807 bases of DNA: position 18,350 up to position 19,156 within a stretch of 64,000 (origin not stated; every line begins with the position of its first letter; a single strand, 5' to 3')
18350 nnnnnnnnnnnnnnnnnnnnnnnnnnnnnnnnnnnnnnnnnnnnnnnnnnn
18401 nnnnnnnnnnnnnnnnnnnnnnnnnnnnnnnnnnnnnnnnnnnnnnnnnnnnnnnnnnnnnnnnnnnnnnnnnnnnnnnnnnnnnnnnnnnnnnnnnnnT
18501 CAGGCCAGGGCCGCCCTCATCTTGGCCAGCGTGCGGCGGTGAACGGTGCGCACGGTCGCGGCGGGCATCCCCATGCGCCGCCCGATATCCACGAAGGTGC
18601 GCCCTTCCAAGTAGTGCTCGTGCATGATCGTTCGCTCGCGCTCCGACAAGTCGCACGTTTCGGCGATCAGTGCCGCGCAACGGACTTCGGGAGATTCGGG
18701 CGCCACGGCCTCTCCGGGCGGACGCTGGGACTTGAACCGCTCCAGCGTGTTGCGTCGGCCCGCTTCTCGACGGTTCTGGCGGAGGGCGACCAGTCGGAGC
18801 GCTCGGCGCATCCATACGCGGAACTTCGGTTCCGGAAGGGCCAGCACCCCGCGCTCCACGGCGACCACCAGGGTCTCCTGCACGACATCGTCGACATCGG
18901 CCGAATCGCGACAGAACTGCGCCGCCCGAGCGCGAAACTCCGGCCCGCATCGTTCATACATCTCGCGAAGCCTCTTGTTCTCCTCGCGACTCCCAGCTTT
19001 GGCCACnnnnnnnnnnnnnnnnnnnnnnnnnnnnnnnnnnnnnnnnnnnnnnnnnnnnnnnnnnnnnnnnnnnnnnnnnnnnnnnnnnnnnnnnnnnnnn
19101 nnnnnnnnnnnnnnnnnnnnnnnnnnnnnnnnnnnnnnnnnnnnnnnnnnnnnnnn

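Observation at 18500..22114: Candidate undescribed envelope module: sigma54-like promoter -> secreted 9-Cys protein -> beta-propeller lipoprotein -> orphan ECF sigma factor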

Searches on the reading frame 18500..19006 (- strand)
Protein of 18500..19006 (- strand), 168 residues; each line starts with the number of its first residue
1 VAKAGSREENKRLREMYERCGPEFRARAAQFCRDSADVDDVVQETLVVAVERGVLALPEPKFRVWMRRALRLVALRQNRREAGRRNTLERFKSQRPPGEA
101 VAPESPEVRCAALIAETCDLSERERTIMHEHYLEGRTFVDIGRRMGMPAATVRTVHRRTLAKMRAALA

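Call 6: search_protein_families(library=pfam, proteins=[window:18500-19006:-], max_evalue=0.1)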
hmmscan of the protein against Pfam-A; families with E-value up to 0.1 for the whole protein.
window:18500-19006:- (168 aa): 5 families
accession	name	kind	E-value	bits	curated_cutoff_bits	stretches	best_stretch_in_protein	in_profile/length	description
PF04545.22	Sigma70_r4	-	4.1e-12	45.8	24.1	1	120-165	5-50/50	Sigma-70, region 4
PF08281.18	Sigma70_r4_2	-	1e-06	28.7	25.7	1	120-163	11-54/54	Sigma-70, region 4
PF04542.20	Sigma70_r2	-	2.1e-06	27.9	24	1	16-82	1-69/71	Sigma-70 region 2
PF00196.25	GerE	-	0.00019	21.4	23.5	1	120-165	3-47/57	Bacterial regulatory proteins, luxR family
PF13384.12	HTH_23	-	0.082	13.2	24.6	0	120-158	2-40/50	Homeodomain-like domain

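Call 7: search_protein_families(library=ncbifam, proteins=[window:18500-19006:-], max_evalue=0.1)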
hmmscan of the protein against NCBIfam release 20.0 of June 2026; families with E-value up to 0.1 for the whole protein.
window:18500-19006:- (168 aa): 58 families (the best 25 are shown)
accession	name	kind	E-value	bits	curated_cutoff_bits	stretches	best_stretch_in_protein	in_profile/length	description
TIGR02937.1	sigma70-ECF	superfamily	4e-16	59.1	42.9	1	13-167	3-165/165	sigma-70 family RNA polymerase sigma factor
TIGR02983.1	SigE-fam_strep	subfamily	9.1e-14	51.7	141.55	1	9-167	4-158/162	SigE family RNA polymerase sigma factor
NF007227.0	PRK09645.1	subfamily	1.3e-12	47.9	202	1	5-167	7-170/177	sigma-70 family RNA polymerase sigma factor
TIGR02985.1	Sig70_bacteroi1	subfamily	2.6e-11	44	126.4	1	13-167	3-162/162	RNA polymerase sigma-70 factor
TIGR02989.1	Sig-70_gvs1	subfamily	7.4e-11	42.2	124.55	1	21-162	11-153/158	RNA polymerase sigma-70 factor, Rhodopirellula/Verrucomicrobium family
NF009164.0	PRK12511.1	equivalog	4.3e-10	39.4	185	1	24-165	17-157/182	RNA polymerase sigma factor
NF009172.0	PRK12519.1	subfamily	1.1e-08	34.9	222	1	11-167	29-189/194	RNA polymerase sigma factor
NF010500.0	PRK13919.1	subfamily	2.1e-08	34.6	226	1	7-167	19-183/186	putative RNA polymerase sigma E protein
NF009171.0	PRK12518.1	equivalog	6e-08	32.7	208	1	5-157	21-174/191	RNA polymerase sigma factor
TIGR02984.1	Sig-70_plancto1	subfamily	6.2e-08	32.4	183.75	1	33-167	33-188/189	RNA polymerase sigma-70 factor, Planctomycetaceae-specific subfamily 1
NF009189.0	PRK12537.1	equivalog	2.6e-07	30.4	261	1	3-166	15-180/182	RNA polymerase sigma factor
NF005248.0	PRK06759.1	equivalog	5.3e-07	29.5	133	1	119-166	106-153/156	RNA polymerase factor sigma-70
TIGR02954.1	Sig70_famx3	hypoth_equivalog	3.3e-06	26.9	188.5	1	11-167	16-167/170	RNA polymerase sigma-70 factor, TIGR02954 family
NF058625.1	sigma_PG0214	equivalog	4e-06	26.6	130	1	28-164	21-158/170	GFO_1088 family ECF-type sigma factor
NF009166.1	PRK12513.1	equivalog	7.7e-06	25.7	206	1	30-168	41-187/193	RNA polymerase sigma factor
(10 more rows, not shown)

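Call 16: find_homologous_proteins(query=window:18500-19006:-, max_evalue=0.00001)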
Query window:18500-19006:- (168 aa): 1 proteins with E <= 0.00001 among 727 candidates.
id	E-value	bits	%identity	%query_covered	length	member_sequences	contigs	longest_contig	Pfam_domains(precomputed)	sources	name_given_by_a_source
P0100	4.2e-100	350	98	100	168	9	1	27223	PF04545.23,PF04542.21,PF08281.19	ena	-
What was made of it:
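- The only hit at E <= 1e-5 among 5.8 billion proteins is its own cluster at 90% identity or more (call 16).
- Tried and rejected: The sigma homologue search used a strict E limit (1e-5) and returned only the sigma's own cluster (call 16).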

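Call 74: search_dna_similar(query=window:18500-19006:-, collection=phages, mode=protein, max_evalue=0.001, max_rows=8)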
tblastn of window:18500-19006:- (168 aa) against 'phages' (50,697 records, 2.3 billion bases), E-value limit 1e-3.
No match.
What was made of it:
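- Tried and rejected: tblastn of the sigma against phages found no match (call 74).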

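Call 75: search_solved_structures(query=window:18500-19006:-, max_evalue=0.01, show_alignments=1)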
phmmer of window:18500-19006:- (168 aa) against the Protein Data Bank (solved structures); distinct sequences matched with E-value up to 0.01: 5.
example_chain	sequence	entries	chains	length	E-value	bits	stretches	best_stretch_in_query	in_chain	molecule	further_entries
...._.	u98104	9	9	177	2.8e-06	30.7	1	9-157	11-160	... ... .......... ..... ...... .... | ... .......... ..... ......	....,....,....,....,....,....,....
6pfv_A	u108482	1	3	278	2.8e-05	27.5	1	102-168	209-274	RNA polymerase sigma factor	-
6pfj_A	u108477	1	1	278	3.3e-05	27.3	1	103-168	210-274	RNA polymerase sigma factor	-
7lq4_A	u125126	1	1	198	0.0011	22.3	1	105-167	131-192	WhiG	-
6jcy_F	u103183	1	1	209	0.0019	21.5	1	24-166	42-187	ECF RNA polymerase sigma factor SigH,ECF RNA polymerase sigma factor SigE,ECF RNA polymera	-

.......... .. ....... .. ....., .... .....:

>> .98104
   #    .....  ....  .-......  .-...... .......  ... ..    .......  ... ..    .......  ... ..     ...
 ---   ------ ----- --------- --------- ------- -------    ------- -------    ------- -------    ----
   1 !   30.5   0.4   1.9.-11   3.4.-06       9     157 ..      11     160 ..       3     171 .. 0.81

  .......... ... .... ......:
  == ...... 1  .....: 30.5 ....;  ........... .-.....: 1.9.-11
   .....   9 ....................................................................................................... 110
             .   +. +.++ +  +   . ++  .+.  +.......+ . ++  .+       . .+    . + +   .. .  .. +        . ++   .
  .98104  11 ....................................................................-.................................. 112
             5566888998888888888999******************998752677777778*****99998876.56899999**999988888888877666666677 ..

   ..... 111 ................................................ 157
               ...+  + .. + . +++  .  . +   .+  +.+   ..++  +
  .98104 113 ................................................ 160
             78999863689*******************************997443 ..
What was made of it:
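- On ECF (group 4) sigma-70 family: The protein aligns over nearly its full length (residues 9-157) to M. tuberculosis SigL (calls 6, 7, 75).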

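Call 87: search_protein_families(library=padloc, proteins=[window:18500-19006:-], max_evalue=0.01)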
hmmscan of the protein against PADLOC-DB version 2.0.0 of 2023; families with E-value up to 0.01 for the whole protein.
window:18500-19006:- (168 aa): 0 families

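Call 91: find_related_loci(query=window:18500-19006:-, collection=metagenome_contigs, flank=5000)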
Query window:18500-19006:- (168 aa) in metagenome_contigs; peptide patterns used: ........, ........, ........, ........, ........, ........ (x = any residue, [..] = any of these).
600 stretches matched a pattern (row limit reached: there are more); 49 encode a relative of the query (tblastn E <= 1e-3); 49 distinct loci.
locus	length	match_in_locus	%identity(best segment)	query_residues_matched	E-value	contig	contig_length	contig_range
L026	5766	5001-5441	29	22-168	7e-9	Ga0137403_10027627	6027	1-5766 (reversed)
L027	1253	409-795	34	31-154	1e-8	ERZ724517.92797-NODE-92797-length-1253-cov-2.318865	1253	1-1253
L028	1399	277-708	31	26-165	4e-8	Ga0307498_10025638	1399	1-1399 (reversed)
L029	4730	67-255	45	1-66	6e-8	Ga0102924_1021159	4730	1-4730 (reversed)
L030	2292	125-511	33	31-154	7e-8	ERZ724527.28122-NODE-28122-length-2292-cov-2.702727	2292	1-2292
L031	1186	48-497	28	19-168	2e-7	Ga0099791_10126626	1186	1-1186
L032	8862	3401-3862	29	5-154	3e-7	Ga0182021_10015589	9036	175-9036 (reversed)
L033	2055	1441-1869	30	16-158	3e-7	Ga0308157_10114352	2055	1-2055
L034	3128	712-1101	34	1-132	5e-7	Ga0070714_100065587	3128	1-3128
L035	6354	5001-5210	45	29-100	1e-6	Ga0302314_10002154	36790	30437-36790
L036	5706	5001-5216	38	4-79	1e-6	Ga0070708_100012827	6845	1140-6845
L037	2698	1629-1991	33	13-132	2e-6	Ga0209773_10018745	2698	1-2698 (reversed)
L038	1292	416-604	40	1-66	1e-6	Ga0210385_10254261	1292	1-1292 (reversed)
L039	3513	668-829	43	13-66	3e-6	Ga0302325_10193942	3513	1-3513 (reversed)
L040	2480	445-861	31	15-153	4e-6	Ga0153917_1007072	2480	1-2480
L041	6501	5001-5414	29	16-153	4e-6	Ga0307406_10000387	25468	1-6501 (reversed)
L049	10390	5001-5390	30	35-167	5e-6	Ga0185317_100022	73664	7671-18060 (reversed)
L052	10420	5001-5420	29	16-155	7e-6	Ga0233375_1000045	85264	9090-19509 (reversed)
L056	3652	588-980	29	22-154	1e-5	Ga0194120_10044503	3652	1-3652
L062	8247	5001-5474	30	1-154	2e-5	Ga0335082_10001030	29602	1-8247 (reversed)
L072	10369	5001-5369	32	36-154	7e-5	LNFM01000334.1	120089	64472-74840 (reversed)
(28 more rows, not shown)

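Call 106: search_protein_families(library=pfam, proteins=[L041:5462-6070:+, L052:5462-6088:+, L062:5576-6709:+, L072:5441-6223:+, L030:658-2199:+, L056:1109-2044:+, L049:5413-6009:+, L032:3957-5342:+], max_evalue=0.01)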
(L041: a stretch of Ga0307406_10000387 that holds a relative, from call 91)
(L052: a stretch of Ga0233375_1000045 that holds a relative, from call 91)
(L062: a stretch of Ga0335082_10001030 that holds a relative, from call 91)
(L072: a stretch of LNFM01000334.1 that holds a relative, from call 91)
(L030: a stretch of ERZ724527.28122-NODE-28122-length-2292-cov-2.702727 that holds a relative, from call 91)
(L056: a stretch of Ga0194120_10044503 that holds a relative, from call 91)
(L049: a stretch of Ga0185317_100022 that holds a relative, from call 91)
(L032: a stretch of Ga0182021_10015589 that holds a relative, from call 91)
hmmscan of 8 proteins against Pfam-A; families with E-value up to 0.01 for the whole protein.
L041:5462-6070:+ (203 aa): 0 families

L052:5462-6088:+ (209 aa): 1 family
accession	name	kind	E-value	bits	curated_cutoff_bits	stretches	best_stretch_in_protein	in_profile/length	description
PF03780.18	Asp23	-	3.1e-06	28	28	1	156-205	59-108/108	Asp23 family, cell envelope-related function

L062:5576-6709:+ (378 aa): 1 family
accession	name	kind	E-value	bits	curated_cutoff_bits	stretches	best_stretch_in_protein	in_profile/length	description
PF04773.18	FecR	-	0.00044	21.1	24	1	134-196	40-96/97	FecR protein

L072:5441-6223:+ (261 aa): 0 families

L030:658-2199:+ (514 aa): 2 families
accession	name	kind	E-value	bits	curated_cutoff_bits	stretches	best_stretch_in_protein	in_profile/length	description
PF04773.18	FecR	-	3.4e-06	27.8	24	1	218-307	4-96/97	FecR protein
PF13490.11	zf-HC2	-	4.3e-05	24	22.2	1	14-37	11-34/35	Putative zinc-finger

L056:1109-2044:+ (312 aa): 6 families
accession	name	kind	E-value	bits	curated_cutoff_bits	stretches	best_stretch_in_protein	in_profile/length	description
PF01738.24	DLH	-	4.1e-45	154.5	21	1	93-305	9-215/217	Dienelactone hydrolase family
PF08840.17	BAAT_C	-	1.5e-06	28.8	20.9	1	167-213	10-56/210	BAAT / Acyl-CoA thioester hydrolase C terminal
PF00326.27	Peptidase_S9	-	4.1e-06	26.9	22.6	0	222-277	139-194/213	Prolyl oligopeptidase family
PF12146.15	Hydrolase_4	-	1.2e-05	25.2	27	0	224-274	188-236/239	Serine aminopeptidase, S33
PF12740.14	PETase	-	2e-05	24.5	28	1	101-281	58-222/263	PET hydrolase-like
PF02230.22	Abhydrolase_2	-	2.9e-05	24.5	23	1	174-273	101-202/217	Phospholipase/Carboxylesterase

L049:5413-6009:+ (199 aa): 0 families

L032:3957-5342:+ (462 aa): 0 families
